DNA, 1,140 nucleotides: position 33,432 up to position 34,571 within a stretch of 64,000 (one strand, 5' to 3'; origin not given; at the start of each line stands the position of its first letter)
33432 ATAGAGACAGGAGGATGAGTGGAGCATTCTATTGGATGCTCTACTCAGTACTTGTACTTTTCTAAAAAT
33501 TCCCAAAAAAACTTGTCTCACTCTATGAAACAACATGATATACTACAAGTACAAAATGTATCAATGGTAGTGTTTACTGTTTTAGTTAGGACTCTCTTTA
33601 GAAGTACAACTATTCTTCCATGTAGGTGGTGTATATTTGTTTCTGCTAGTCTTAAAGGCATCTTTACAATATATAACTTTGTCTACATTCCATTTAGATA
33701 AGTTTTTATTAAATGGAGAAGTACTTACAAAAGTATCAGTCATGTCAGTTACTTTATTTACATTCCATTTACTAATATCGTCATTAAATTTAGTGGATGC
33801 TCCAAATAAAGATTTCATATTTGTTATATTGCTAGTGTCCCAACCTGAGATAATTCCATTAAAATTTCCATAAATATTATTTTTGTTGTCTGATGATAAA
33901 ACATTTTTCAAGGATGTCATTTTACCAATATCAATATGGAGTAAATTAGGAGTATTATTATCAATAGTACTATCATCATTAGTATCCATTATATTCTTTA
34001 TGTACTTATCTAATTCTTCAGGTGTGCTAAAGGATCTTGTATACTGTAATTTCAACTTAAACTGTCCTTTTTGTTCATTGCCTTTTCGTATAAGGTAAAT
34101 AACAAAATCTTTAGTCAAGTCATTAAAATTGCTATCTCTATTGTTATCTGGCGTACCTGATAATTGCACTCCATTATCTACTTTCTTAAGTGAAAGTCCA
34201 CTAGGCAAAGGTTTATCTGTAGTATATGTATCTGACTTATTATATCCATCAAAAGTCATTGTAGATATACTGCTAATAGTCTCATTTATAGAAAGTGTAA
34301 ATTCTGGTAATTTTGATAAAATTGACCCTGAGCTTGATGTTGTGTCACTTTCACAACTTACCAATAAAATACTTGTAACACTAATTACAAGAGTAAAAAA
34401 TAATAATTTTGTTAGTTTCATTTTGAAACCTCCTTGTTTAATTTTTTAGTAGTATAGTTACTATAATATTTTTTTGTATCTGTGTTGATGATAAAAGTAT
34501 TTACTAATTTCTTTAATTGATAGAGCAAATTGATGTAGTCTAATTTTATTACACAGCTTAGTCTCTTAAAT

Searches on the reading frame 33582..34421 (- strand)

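Call 80: search_protein_families(library=pfam, proteins=[window:33582-34421:-], max_evalue=0.001)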
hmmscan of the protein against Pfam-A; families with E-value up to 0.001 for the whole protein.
window:33582-34421:- (279 aa): 1 family
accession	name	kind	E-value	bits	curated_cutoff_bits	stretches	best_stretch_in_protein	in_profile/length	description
PF03382.20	DUF285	-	5.4e-22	78.2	25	1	162-261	19-112/120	Mycoplasma protein of unknown function, DUF285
